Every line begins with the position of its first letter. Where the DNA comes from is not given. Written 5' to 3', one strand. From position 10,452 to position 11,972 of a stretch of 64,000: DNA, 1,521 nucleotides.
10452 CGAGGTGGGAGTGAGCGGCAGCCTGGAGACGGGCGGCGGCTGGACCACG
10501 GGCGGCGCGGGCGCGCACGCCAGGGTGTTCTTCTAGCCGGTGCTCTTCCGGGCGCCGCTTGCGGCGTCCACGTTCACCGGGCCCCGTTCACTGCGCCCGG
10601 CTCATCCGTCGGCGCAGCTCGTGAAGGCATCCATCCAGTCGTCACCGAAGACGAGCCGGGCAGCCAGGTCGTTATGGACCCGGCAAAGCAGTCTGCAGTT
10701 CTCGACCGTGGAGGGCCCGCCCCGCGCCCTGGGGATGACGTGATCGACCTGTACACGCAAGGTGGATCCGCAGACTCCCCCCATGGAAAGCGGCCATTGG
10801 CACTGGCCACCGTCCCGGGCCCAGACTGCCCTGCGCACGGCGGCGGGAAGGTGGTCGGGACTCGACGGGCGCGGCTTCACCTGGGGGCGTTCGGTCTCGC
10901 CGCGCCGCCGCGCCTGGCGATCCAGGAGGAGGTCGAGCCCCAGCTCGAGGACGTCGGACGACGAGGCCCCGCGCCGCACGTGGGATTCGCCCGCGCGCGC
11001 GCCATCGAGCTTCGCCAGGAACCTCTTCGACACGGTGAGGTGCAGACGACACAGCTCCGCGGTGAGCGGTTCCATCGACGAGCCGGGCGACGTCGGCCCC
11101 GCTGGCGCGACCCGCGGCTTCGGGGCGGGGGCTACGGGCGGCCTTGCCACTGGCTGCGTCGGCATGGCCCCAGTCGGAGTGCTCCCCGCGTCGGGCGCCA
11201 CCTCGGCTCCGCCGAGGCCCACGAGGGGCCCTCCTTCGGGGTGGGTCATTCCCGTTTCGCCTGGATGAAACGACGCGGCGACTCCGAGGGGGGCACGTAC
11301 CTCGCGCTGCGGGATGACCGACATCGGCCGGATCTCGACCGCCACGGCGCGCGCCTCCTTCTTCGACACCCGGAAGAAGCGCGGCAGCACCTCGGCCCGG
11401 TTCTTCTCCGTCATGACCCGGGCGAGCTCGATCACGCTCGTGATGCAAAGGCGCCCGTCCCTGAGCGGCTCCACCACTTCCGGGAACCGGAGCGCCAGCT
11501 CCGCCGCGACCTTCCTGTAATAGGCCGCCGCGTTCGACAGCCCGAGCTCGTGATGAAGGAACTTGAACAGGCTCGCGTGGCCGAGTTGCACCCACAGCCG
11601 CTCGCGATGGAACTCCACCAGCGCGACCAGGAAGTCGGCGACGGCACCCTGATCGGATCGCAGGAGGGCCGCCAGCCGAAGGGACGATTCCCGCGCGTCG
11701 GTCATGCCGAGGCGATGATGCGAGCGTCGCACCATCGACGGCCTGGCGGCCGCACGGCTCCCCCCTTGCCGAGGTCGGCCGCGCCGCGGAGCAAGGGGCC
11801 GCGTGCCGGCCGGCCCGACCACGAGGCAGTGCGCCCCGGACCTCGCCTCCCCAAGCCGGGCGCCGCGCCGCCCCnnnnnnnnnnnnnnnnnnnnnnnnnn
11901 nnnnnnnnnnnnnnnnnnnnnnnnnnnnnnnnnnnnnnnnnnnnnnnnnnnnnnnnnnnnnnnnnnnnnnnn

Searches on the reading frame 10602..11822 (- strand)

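Call 13: search_protein_families(library=pfam, proteins=[window:10602-11822:-])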
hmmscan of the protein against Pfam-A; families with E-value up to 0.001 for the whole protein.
window:10602-11822:- (406 aa): 1 family
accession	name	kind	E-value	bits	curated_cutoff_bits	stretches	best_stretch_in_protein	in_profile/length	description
PF01844.29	HNH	-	2.3e-07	31.3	21.4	1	350-381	3-38/47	HNH endonuclease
